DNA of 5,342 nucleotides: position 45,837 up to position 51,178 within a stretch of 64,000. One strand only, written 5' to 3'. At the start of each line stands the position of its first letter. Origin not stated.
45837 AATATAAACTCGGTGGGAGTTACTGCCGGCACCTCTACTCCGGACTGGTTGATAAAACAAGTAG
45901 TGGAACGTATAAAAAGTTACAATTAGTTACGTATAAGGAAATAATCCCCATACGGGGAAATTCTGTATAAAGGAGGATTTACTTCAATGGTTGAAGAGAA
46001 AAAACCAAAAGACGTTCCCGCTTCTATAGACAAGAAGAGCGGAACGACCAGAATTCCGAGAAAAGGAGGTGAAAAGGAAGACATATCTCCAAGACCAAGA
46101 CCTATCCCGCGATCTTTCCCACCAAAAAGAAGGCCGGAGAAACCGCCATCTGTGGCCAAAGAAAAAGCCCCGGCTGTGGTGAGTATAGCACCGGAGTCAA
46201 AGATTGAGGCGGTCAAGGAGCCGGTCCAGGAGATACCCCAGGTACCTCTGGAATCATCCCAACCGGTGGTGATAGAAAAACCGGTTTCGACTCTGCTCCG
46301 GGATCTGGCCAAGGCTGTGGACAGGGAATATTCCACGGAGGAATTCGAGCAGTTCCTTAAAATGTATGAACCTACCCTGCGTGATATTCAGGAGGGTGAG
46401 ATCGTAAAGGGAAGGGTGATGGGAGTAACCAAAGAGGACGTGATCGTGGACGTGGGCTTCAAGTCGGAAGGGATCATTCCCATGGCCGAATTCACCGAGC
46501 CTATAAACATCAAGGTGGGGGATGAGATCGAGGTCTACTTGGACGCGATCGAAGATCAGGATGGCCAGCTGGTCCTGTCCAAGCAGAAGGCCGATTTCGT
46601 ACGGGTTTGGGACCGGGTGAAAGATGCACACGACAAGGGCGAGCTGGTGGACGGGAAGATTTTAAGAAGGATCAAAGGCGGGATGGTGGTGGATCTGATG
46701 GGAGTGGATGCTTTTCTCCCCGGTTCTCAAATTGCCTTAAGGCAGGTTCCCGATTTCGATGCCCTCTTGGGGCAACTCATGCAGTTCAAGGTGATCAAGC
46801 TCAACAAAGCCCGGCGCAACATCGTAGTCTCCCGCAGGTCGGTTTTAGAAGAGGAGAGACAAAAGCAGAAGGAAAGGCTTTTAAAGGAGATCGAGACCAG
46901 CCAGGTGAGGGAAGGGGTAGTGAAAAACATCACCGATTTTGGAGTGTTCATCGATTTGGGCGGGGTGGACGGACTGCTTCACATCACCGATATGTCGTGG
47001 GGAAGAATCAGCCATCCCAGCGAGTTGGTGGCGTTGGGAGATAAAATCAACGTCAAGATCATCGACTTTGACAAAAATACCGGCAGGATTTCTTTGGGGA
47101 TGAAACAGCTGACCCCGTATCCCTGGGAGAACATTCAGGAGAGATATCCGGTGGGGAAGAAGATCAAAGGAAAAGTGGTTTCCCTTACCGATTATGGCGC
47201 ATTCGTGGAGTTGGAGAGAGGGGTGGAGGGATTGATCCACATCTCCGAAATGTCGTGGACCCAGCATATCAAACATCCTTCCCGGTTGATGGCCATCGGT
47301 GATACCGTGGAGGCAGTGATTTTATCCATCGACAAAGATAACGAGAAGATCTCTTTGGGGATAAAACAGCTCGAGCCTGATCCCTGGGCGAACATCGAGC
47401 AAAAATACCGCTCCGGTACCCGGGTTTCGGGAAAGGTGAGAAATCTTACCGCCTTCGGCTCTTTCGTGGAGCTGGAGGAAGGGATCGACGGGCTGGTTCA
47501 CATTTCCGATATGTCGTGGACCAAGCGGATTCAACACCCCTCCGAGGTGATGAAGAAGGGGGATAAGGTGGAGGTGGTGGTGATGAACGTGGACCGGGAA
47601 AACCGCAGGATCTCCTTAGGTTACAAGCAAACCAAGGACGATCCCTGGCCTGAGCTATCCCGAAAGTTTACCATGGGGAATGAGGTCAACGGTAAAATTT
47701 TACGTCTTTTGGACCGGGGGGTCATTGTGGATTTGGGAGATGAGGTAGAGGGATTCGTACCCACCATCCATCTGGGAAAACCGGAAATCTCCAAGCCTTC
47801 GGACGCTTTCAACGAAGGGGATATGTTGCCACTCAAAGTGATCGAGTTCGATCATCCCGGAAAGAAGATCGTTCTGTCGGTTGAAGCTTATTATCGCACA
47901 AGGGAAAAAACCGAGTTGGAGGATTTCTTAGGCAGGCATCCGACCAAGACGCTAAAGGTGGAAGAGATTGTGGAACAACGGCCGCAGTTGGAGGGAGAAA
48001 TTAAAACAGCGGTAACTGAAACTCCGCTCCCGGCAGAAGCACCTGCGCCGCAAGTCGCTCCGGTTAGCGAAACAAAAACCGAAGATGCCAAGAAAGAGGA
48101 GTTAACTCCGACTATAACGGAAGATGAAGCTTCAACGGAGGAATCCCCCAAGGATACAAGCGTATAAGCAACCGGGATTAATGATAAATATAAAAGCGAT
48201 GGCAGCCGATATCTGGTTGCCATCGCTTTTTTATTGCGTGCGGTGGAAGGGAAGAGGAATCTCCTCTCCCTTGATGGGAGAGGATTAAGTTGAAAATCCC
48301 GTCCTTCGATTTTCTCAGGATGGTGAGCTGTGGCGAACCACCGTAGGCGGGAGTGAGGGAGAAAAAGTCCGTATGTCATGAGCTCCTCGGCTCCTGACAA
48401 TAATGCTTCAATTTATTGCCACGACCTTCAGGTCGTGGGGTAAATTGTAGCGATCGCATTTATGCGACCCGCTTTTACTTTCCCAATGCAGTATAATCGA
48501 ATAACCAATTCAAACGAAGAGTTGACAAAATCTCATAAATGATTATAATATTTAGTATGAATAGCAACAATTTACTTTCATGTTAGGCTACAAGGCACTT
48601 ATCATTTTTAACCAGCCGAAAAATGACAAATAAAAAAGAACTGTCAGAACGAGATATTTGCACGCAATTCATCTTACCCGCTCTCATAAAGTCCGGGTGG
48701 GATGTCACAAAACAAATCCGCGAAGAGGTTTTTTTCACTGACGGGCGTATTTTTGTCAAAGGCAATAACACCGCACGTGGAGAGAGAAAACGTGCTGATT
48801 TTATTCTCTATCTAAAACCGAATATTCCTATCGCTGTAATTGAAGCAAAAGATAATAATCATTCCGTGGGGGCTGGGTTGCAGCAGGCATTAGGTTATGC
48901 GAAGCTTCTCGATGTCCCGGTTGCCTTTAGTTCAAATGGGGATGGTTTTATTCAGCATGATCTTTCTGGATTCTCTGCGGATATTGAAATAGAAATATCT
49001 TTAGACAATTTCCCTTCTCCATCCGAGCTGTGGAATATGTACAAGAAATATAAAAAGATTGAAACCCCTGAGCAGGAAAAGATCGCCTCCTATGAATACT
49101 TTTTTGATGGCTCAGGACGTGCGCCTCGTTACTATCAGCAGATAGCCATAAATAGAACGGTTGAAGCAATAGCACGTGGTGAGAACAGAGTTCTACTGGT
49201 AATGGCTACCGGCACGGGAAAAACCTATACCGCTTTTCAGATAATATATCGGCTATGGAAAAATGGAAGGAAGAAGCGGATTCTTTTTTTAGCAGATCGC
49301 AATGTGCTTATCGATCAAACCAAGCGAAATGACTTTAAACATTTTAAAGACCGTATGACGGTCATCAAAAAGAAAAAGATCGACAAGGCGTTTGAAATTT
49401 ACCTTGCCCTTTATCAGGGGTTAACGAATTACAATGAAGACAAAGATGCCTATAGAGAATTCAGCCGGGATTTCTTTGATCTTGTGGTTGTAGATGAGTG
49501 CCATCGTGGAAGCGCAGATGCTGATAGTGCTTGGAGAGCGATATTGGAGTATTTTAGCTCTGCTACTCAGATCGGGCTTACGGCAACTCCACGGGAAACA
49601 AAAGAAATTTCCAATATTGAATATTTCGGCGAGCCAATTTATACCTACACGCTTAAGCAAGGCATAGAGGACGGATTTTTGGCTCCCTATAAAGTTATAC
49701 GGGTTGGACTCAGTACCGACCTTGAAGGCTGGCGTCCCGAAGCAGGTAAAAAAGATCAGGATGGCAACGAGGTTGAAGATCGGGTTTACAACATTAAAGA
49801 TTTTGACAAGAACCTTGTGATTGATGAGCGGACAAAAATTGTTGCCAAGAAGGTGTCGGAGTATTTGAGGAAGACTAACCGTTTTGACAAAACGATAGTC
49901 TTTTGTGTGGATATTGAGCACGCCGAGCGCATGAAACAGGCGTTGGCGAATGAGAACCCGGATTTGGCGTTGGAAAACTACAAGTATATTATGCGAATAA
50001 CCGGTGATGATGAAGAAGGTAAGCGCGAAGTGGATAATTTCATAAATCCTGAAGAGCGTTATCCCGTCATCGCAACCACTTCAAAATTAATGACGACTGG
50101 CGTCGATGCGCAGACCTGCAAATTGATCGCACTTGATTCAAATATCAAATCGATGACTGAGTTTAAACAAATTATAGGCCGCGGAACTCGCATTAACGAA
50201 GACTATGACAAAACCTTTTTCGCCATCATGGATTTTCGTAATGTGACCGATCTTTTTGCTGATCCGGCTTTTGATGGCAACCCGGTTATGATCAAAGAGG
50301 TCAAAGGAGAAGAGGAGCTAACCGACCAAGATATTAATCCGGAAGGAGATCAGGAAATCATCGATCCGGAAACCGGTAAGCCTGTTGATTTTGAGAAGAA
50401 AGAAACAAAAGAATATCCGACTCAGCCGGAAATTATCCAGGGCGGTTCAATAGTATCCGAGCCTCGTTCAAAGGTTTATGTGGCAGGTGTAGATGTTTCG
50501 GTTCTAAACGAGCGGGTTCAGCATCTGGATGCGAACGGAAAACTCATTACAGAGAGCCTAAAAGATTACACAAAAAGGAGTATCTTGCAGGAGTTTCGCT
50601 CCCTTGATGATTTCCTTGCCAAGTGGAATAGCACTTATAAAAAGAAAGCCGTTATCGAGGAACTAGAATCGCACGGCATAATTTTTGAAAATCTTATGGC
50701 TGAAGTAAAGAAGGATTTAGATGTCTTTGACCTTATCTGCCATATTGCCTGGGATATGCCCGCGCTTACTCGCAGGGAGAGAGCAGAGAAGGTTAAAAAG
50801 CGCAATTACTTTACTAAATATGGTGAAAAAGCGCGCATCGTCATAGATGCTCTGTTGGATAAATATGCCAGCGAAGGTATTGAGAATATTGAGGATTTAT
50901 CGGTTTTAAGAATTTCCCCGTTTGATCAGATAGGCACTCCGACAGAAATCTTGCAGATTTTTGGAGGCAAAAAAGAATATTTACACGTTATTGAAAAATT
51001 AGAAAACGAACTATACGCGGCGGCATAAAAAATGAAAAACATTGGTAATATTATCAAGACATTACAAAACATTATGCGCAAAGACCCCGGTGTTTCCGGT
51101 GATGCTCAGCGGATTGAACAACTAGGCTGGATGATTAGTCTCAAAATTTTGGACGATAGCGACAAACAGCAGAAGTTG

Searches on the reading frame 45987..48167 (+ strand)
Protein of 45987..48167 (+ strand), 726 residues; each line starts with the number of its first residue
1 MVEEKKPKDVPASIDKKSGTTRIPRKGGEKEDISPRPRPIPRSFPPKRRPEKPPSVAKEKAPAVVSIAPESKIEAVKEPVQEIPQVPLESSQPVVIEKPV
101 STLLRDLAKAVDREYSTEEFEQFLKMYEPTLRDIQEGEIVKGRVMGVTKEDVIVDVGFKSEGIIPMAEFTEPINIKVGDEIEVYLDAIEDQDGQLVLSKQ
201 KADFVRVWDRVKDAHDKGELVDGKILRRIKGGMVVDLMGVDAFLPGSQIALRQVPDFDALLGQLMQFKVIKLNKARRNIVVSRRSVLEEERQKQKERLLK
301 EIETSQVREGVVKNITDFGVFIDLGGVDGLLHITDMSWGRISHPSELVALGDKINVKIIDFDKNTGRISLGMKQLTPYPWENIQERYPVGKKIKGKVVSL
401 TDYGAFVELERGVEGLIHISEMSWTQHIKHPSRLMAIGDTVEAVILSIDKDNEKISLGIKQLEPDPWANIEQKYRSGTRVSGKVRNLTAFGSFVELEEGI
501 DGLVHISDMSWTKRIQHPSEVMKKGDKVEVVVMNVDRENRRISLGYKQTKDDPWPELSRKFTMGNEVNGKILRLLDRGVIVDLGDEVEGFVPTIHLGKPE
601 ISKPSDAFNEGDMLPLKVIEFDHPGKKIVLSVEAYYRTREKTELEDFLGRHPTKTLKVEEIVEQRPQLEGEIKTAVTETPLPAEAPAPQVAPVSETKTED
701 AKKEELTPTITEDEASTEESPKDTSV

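Call 36: search_protein_families(library=ncbifam, proteins=[window:45987-48167:+], max_evalue=1e-10)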
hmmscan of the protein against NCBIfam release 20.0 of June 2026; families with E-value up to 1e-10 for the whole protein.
window:45987-48167:+ (726 aa): 31 families (the best 25 are shown)
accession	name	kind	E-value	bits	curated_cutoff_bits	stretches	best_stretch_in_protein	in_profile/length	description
NF004953.0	PRK06299.1-3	equivalog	1.4e-239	796.2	720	1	111-664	20-569/580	30S ribosomal protein S1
NF004952.0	PRK06299.1-2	equivalog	7.2e-230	764.2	524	2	111-490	24-404/580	30S ribosomal protein S1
TIGR00717.1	rpsA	equivalog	7.3e-186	618.7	577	2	119-514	2-397/516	30S ribosomal protein S1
NF005208.0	PRK06676.1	equivalog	4.3e-184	612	368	3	128-442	10-330/391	30S ribosomal protein S1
NF004955.0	PRK06299.1-5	equivalog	1.2e-177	591.6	878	2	115-426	7-320/566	30S ribosomal protein S1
NF000907.0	PRK00087.1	equivalog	4.3e-176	587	624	3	111-431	278-604/671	bifunctional 4-hydroxy-3-methylbut-2-enyl diphosphate reductase/30S ribosomal protein S1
NF004954.0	PRK06299.1-4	equivalog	5.4e-176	586.1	727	1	121-647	3-534/560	30S ribosomal protein S1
NF004951.0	PRK06299.1-1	equivalog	1.2e-159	532.3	918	1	121-644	3-531/556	30S ribosomal protein S1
NF010379.0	PRK13806.1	equivalog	2.6e-149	498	648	2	115-485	12-388/491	30S ribosomal protein S1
NF005911.0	PRK07899.1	equivalog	4.3e-141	470.9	691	3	120-423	19-327/486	30S ribosomal protein S1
NF004956.0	PRK06299.1-6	equivalog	6.1e-111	371.7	711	1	113-647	7-537/554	30S ribosomal protein S1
NF005639.0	PRK07400.1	equivalog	1.2e-74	251.1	460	3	111-387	9-279/318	30S ribosomal protein S1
NF005973.0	PRK08059.1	equivalog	2.4e-64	215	148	3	385-469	3-86/123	S1 domain-containing post-transcriptional regulator GSP13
NF040579.1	S1_dom_CvfD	subfamily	9.2e-61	203.1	117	3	388-466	2-79/113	CvfD/Ygs/GSP13 family RNA-binding post-transcriptional regulator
NF008805.1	PRK11824.1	equivalog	6.1e-55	186.8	471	3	469-547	605-681/683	polyribonucleotide nucleotidyltransferase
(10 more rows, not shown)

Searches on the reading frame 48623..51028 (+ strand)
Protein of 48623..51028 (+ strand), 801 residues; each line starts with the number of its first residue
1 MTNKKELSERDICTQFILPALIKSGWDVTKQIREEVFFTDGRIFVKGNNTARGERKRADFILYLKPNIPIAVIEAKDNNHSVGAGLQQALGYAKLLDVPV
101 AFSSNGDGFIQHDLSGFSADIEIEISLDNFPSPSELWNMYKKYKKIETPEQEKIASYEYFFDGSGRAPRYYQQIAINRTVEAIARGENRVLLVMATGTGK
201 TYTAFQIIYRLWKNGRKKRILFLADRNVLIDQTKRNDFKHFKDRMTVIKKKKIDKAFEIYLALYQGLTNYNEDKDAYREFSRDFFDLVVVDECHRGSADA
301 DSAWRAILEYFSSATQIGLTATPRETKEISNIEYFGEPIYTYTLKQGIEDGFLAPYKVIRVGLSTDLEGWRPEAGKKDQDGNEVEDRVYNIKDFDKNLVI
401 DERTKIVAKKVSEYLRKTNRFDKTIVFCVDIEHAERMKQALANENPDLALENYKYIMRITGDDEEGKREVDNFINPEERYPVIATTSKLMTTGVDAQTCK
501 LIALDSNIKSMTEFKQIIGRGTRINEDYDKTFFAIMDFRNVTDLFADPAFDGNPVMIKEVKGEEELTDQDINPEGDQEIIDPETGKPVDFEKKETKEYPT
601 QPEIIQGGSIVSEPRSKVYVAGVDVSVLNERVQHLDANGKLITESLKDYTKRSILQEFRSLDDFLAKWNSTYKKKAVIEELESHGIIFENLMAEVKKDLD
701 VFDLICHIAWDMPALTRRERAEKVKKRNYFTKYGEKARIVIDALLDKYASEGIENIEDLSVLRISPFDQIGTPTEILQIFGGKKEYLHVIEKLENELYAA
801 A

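Call 36: search_protein_families(library=ncbifam, proteins=[window:48623-51028:+], max_evalue=1e-10)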
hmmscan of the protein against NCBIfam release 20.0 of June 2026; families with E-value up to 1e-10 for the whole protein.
window:48623-51028:+ (801 aa): 4 families
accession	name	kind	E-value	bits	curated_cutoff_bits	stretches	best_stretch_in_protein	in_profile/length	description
NF046051.1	restrict_EcoAI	equivalog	0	1165.2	550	1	7-799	1-768/768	EcoAI/FtnUII family type I restriction enzme subunit R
NF008521.0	PRK11448.1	equivalog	1.9e-71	241.5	729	1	4-540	228-816/1123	type I restriction-modification system endonuclease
NF053632.1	heli_RadD_YejH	equivalog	9.5e-24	83.6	720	1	169-545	4-362/573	DNA repair helicase RadD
TIGR04095.1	dnd_restrict_1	equivalog_domain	1.2e-13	50.9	600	1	169-433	10-290/451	DNA phosphorothioation system restriction enzyme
